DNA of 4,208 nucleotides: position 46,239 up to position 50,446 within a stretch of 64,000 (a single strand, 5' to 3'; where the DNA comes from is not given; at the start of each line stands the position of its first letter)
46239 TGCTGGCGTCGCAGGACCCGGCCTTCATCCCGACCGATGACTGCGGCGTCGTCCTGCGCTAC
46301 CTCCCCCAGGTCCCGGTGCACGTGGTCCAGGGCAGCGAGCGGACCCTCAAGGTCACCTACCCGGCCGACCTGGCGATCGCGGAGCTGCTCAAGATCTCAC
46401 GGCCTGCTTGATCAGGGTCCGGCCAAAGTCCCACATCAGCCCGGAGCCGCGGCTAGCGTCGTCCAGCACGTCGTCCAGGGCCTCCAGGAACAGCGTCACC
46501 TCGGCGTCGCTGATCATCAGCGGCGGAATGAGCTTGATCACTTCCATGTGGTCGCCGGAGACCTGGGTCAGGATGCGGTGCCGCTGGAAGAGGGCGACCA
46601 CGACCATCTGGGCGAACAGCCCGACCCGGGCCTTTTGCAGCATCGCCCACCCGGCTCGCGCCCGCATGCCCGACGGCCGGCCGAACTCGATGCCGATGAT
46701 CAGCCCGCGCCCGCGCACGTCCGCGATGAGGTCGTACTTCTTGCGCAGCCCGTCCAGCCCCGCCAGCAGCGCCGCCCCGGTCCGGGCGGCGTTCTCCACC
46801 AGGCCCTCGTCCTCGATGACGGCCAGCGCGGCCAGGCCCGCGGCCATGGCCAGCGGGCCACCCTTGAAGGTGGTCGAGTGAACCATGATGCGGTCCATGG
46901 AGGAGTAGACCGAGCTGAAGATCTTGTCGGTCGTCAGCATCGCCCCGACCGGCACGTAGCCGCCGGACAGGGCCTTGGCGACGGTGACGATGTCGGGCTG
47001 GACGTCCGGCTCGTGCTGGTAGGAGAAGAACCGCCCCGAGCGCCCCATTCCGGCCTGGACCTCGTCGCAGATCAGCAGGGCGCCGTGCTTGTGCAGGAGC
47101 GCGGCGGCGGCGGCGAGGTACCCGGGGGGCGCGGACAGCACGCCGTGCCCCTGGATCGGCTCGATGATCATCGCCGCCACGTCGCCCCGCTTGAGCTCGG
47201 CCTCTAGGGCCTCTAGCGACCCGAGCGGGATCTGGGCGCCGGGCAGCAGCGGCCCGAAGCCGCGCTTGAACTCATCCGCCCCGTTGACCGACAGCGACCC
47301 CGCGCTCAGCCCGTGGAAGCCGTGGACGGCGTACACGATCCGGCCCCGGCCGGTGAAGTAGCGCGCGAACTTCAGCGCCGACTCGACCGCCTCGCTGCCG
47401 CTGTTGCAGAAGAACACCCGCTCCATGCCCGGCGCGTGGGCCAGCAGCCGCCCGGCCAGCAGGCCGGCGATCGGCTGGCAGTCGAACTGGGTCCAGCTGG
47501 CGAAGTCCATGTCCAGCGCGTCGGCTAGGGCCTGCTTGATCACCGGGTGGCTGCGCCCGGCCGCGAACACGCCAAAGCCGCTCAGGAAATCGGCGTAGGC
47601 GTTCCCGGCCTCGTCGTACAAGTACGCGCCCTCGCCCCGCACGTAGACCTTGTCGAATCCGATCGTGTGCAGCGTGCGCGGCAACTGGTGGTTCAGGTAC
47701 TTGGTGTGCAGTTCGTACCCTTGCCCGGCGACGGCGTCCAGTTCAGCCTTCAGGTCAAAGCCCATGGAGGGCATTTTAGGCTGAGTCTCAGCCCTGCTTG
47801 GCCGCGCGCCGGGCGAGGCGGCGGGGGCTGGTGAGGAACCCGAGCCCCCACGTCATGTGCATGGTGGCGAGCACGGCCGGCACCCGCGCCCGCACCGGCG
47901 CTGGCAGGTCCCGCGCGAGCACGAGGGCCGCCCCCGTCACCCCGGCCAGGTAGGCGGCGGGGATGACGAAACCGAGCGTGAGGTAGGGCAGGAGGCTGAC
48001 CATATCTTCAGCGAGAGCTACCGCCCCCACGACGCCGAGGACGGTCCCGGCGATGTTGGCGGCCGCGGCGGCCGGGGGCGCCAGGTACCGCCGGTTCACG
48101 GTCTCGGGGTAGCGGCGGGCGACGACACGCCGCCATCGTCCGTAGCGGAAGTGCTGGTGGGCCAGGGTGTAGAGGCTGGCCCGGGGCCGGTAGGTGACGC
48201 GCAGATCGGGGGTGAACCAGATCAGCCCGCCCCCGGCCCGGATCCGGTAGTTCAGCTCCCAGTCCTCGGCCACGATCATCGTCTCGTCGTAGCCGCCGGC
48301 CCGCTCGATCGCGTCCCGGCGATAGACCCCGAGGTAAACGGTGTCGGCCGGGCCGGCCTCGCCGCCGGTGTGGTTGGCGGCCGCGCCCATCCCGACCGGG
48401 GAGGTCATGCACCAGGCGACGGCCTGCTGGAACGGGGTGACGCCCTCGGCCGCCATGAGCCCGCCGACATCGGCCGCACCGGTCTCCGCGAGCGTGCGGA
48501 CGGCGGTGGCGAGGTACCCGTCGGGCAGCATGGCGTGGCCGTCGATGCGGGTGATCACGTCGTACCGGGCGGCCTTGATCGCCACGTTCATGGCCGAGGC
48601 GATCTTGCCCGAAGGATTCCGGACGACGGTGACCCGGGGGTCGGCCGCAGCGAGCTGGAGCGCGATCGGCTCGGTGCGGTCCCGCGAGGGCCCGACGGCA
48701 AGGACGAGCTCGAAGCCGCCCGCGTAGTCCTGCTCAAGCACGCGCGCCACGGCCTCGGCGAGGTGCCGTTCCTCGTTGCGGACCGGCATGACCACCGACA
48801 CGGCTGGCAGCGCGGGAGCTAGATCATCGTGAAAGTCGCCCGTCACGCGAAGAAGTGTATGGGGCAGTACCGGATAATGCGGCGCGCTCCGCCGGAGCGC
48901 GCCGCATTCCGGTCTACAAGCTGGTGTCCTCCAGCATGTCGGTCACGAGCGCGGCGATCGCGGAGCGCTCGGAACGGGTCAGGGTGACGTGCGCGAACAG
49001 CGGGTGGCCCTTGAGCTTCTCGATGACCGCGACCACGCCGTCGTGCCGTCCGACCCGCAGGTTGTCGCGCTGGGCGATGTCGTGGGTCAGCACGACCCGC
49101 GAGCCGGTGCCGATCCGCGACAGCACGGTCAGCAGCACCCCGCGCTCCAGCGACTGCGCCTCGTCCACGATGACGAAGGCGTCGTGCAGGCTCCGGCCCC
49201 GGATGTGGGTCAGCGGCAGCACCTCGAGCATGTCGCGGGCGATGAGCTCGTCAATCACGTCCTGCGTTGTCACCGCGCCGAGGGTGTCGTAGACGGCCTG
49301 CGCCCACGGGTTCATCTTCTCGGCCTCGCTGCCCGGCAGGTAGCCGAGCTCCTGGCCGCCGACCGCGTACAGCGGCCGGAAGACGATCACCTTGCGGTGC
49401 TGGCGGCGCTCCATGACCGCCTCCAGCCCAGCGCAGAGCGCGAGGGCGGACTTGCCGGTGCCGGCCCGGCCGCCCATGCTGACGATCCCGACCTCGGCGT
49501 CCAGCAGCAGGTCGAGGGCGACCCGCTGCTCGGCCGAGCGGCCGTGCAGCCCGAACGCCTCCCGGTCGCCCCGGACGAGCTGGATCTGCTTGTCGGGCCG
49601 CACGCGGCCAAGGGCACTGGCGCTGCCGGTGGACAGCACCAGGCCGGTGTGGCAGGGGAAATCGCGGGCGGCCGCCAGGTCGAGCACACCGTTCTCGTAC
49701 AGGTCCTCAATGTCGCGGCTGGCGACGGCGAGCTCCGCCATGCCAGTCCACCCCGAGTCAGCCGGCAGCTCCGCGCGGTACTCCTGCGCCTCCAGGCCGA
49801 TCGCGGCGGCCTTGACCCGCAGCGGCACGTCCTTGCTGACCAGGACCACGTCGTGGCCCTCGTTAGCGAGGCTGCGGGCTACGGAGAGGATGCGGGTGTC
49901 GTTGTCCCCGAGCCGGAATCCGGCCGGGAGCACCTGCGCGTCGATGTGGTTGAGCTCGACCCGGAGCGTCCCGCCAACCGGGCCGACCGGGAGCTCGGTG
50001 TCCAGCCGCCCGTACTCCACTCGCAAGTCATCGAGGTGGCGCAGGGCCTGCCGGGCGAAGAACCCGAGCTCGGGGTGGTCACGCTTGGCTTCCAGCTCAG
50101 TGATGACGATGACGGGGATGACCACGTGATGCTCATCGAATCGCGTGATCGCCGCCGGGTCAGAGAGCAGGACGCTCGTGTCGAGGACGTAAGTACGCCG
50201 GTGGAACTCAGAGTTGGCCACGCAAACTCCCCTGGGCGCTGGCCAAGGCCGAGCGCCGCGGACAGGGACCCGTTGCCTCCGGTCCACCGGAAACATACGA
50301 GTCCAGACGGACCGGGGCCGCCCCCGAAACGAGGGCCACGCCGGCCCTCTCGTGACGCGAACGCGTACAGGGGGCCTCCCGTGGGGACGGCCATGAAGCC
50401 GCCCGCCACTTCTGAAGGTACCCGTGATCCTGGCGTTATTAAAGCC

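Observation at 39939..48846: Candidate polyprenyl-phosphate-dependent cell-envelope glycosylation / CDP-alcohol polymer cluster next to tRNA-Met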

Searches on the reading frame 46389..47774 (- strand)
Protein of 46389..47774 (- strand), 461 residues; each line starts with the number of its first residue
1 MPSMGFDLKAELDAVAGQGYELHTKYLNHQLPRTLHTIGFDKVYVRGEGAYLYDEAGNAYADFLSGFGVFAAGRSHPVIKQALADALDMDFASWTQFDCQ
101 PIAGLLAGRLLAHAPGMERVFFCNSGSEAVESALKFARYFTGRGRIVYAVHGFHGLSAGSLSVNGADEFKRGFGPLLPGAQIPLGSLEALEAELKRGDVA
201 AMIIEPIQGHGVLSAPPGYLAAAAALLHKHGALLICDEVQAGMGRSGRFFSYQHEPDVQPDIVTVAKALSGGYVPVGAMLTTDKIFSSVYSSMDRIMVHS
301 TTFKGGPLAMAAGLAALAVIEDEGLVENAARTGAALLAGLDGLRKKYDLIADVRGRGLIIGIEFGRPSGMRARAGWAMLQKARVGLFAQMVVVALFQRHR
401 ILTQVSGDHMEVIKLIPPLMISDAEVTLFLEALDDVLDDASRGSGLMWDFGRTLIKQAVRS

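Call 4: search_protein_families(library=pfam, proteins=[window:46389-47774:-], max_evalue=0.01)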
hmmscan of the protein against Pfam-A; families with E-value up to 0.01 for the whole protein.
window:46389-47774:- (461 aa): 1 family
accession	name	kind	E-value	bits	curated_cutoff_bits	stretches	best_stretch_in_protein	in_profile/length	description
PF00202.27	Aminotran_3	-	1.3e-90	304.5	30.5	1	43-437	12-403/403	Aminotransferase class-III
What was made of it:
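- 46389..47774 (-): Class III (omega-type) PLP aminotransferase, 461 aa. It sits in the variable slot between GT2 and the cytidylyltransferase, so it is probably not a core component. PF00202 304.5 bits (call 4).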

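Call 5: search_protein_families(library=ncbifam, proteins=[window:46389-47774:-], max_evalue=0.01)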
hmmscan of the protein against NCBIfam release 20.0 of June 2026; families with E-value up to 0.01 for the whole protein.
window:46389-47774:- (461 aa): 69 families (the best 25 are shown)
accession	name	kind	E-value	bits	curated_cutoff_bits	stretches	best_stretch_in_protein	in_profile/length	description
NF053554.1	prodigi_MAP_PigE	equivalog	1.8e-114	383.8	850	2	18-365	378-728/837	prodigiosin MAP biosynthesis aminotransferase PigE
NF002874.0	PRK03244.1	equivalog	4.6e-87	292.4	457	1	43-441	28-396/399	acetylornithine transaminase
TIGR00707.1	argD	subfamily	6.5e-83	278.7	410.05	1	43-437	12-380/381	acetylornithine/succinylornithine family transaminase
NF008570.0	PRK11522.1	equivalog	1.3e-80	271.3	612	1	44-439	72-456/464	putrescine aminotransferase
NF004426.0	PRK05769.1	equivalog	1.6e-79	267.8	552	2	193-439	216-439/441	acetyl ornithine aminotransferase family protein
NF002325.0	PRK01278.1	subfamily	1.6e-77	260.8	372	1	44-440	17-389/395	acetylornithine transaminase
NF005993.0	PRK08117.1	subfamily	6.1e-75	252.5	574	2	191-439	200-429/433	aspartate aminotransferase family protein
NF002797.0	PRK02936.1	equivalog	1.2e-74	251.3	496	1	45-440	16-380/385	acetylornithine transaminase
TIGR03372.1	putres_am_tran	equivalog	5.4e-73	246.3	658.65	1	51-366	68-390/442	putrescine aminotransferase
NF005102.0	PRK06541.1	equivalog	4.1e-72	243.2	574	2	198-442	221-458/460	aspartate aminotransferase family protein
NF003468.0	PRK05093.1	subfamily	8.5e-70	235.5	522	1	43-377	26-358/405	acetylornithine/succinyldiaminopimelate transaminase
NF042418.1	LysJ_Th_th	equivalog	2.8e-69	233.9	700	1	41-437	19-385/386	[LysW]-aminoadipate semialdehyde transaminase LysJ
TIGR01885.1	Orn_aminotrans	equivalog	1.1e-68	231.9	378.4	1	43-437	22-401/402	ornithine--oxo-acid transaminase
NF004718.0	PRK06062.1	subfamily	1.1e-67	228.5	472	2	198-441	217-450/454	hypothetical protein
NF005683.0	PRK07481.1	subfamily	2.6e-66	224.4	575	2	198-440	217-450/453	hypothetical protein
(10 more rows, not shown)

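Call 11: find_encoding_contigs(protein=window:46389-47774:-, flank=10000, max_places=6)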
Protein window:46389-47774:- (461 aa): no gene with exactly this product is on record in the collection.

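Call 23: search_solved_structures(query=window:46389-47774:-, max_evalue=1e-30)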
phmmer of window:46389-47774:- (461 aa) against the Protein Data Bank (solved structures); distinct sequences matched with E-value up to 1e-30: 133 (the best 60 are shown).
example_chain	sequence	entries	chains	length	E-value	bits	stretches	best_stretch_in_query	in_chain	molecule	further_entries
4ppm_A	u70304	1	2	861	5.2e-80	272.8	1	23-366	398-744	Aminotransferase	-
4uox_A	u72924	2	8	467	2.7e-71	244.1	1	51-365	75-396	PUTRESCINE AMINOTRANSFERASE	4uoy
5h7d_A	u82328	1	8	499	3.2e-71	243.8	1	51-365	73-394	Putrescine aminotransferase,Immunoglobulin G-binding protein A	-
5x3f_A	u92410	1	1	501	3.2e-71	243.8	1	51-365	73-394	Putrescine aminotransferase,Immunoglobulin G-binding protein A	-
8cpl_A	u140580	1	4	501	3.3e-71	243.8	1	51-365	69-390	Putrescine aminotransferase,Immunoglobulin G-binding protein A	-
8r2p_A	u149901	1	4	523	3.7e-71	243.6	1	51-364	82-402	Putrescine aminotransferase,Immunoglobulin G-binding protein A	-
2ord_A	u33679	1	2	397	3.3e-62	214.1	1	39-369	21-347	Acetylornithine aminotransferase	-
2e54_A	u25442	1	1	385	6.4e-62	213.1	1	40-368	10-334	Acetylornithine aminotransferase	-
8ht2_A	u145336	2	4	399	2.9e-61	211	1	36-368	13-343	Acetylornithine aminotransferase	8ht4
1vef_A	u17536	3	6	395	4.6e-60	207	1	41-366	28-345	Acetylornithine/acetyl-lysine aminotransferase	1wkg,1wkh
7nn1_A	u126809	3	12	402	5e-55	190.4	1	45-374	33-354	Acetylornithine aminotransferase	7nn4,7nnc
2pb0_A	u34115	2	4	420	1.3e-54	189.1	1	41-373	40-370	Acetylornithine/succinyldiaminopimelate aminotransferase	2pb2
7vno_A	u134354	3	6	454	1.4e-54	188.9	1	197-441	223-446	454aa long hypothetical 4-aminobutyrate aminotransferase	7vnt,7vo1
4jex_A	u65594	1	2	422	3.6e-54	187.6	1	41-373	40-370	Acetylornithine/succinyldiaminopimelate aminotransferase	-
5viu_A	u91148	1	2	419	3.7e-54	187.5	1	43-365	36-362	Acetylornithine aminotransferase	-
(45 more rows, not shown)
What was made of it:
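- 46389..47774 (-): Best matches are the PigE aminotransferase domain and putrescine or acetylornithine aminotransferases (calls 5, 23).
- On Class III aminotransferases (PF00202): Closest relatives are PigE and putrescine aminotransferases (calls 5, 23).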

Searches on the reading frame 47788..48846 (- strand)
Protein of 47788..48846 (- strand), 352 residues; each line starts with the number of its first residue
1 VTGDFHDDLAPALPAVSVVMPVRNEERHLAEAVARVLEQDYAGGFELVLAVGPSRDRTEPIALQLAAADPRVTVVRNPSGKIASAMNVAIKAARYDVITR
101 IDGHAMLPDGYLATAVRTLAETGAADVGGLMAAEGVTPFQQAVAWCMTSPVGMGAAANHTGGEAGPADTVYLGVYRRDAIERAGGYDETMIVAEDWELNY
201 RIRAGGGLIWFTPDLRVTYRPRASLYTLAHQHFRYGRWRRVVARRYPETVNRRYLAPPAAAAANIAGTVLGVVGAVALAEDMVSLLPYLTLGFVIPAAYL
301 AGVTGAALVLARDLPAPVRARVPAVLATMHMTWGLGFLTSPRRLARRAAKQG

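Call 4: search_protein_families(library=pfam, proteins=[window:47788-48846:-], max_evalue=0.01)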
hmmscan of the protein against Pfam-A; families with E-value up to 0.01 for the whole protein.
window:47788-48846:- (352 aa): 4 families
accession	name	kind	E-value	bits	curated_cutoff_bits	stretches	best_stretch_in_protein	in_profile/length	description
PF00535.33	Glycos_transf_2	-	9.5e-23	81.4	23.3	1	17-182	1-166/168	Glycosyl transferase family 2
PF13641.12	Glyco_tranf_2_3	-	1.5e-16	61.6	27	1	14-234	1-226/230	Glycosyltransferase like family 2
PF13506.12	Glyco_transf_21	-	3.1e-05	24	21.7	1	77-238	16-172/174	Glycosyl transferase family 21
PF10111.15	Glyco_tranf_2_2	-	0.004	17.1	27.3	0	175-223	170-219/276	Glycosyltransferase like family 2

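Call 5: search_protein_families(library=ncbifam, proteins=[window:47788-48846:-], max_evalue=0.01)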
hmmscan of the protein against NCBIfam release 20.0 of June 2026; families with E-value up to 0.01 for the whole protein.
window:47788-48846:- (352 aa): 18 families
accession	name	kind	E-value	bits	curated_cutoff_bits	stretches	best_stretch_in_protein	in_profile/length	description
TIGR03965.1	mycofact_glyco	equivalog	1.6e-25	89.9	280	1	10-290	70-335/467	mycofactocin biosynthesis glycosyltransferase MftF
TIGR03472.1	HpnI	equivalog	1.4e-16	60.3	310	1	12-245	39-278/373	bacteriohopanetetrol glucosamine biosynthesis glycosyltransferase HpnI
TIGR03937.1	PgaC_IcaA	equivalog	2.3e-16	59.8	422.3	1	12-230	43-253/407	poly-beta-1,6-N-acetyl-D-glucosamine synthase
NF041875.1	EPS_EpsD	equivalog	2.1e-14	53.7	370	1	16-251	1-239/325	exopolysaccharide biosynthesis glycosyltransferase EpsD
TIGR04283.1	glyco_like_mftF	equivalog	2.6e-11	43.6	182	1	16-216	1-183/221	TIGR04283 family arsenosugar biosynthesis glycosyltransferase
NF038299.1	EPS_HpsN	equivalog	7.4e-10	38.3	425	1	14-122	1-109/317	hormogonium polysaccharide biosynthesis glycosyltransferase HpsN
TIGR03469.1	HpnB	hypoth_equivalog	1.2e-09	37.7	379.25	1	11-76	41-109/386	hopene-associated glycosyltransferase HpnB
NF053739.1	GlytfEpsEBac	equivalog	2.5e-09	36.5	450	1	14-107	1-95/265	glycosyltransferase EpsE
NF041394.1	GtaseAglG_Halo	equivalog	3.8e-09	36.2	440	1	16-251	3-250/304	glucosyl-dolichyl phosphate glucuronosyltransferase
TIGR04242.1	nodulat_NodC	equivalog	4.3e-07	29.2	550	1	12-131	46-168/395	chitooligosaccharide synthase NodC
NF047683.1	TeichurnBiosyTuaG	equivalog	4.6e-06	26.5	400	1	13-106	5-98/252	teichuronic acid biosynthesis protein TuaG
NF050050.1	ProtGlycPglI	equivalog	8.5e-06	25.3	500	1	14-119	2-108/306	GalNAc(5)-diNAcBac-PP-undecaprenol beta-1,3-glucosyltransferase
NF007482.0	PRK10073.1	equivalog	5.2e-05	22.4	423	1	14-107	6-98/334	glycosyltransferase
TIGR04017.1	WcaA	equivalog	0.00013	21.7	495.75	1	14-103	5-94/279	colanic acid biosynthesis glycosyltransferase WcaA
NF007453.0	PRK10018.1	equivalog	0.00022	21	382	1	14-103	6-95/280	colanic acid biosynthesis glycosyltransferase WcaA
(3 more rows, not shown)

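Call 24: search_solved_structures(query=window:47788-48846:-, max_evalue=0.001)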
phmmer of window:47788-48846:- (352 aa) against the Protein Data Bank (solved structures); distinct sequences matched with E-value up to 0.001: 5.
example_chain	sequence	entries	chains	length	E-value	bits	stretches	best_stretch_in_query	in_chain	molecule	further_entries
5hea_A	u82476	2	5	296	3e-06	30.1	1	16-124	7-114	Putative glycosyltransferase (GalT1)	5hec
6p61_A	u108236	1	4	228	1.8e-05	27.6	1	11-119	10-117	Glycosyltransferase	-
3bcv_A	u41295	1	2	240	4e-05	26.4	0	13-104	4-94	Putative glycosyltransferase protein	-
2z87_A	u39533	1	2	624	4.9e-05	26.1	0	12-107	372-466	Chondroitin synthase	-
2z86_A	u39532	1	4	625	5e-05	26.1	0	12-107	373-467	Chondroitin synthase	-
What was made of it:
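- On GtrB/ArnC/DPM1-type polyprenyl-phosphate glycosyltransferases (GT2): PDB hits at E<=1e-3 are GalT1, chondroitin synthase and generic GT-A folds only (call 24).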

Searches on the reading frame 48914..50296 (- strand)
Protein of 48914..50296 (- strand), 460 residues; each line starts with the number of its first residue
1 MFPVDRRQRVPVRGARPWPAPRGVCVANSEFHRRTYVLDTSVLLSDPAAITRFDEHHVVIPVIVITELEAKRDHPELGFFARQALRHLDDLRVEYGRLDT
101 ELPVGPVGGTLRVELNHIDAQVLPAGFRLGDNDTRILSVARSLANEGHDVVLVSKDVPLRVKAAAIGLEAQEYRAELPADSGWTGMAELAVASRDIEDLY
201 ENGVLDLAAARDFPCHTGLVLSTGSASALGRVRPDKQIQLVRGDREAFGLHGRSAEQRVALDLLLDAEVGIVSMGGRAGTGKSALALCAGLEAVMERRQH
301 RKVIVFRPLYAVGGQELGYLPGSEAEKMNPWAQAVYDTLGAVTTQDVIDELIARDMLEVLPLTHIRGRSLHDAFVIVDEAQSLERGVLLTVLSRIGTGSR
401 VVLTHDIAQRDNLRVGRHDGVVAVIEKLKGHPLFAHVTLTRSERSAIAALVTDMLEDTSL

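Call 8: search_protein_families(library=pfam, proteins=[window:48914-50296:-], max_evalue=0.001)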
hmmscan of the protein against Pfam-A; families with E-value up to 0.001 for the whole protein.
window:48914-50296:- (460 aa): 3 families
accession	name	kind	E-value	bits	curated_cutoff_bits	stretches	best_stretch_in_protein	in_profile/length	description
PF02562.22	PhoH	-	3.6e-49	167.5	27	1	251-452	3-201/205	PhoH-like protein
PF13638.12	PIN_4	-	3.3e-26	92.6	21.9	1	36-174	1-132/132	PIN domain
PF13604.12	AAA_30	-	5e-06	26.8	27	1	254-417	3-135/191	AAA domain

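Call 9: search_protein_families(library=ncbifam, proteins=[window:48914-50296:-], max_evalue=0.00001)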
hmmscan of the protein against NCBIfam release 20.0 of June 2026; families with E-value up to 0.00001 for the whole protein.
window:48914-50296:- (460 aa): 2 families
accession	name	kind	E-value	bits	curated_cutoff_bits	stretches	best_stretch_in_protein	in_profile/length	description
NF053827.1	RNA5-3helPhoH2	equivalog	3e-240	797.5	680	1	34-458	2-426/427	RNA 5'-3' helicase PhoH2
NF007827.1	PRK10536.1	equivalog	4.9e-21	75.3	380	1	236-440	35-236/253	phosphate starvation-inducible protein PhoH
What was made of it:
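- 48914..50296 (-): PhoH2 (PIN-PhoH RNA helicase). This is context only: a conserved upstream neighbour of GT2 with no evident functional link. NF053827 797 bits (call 9).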
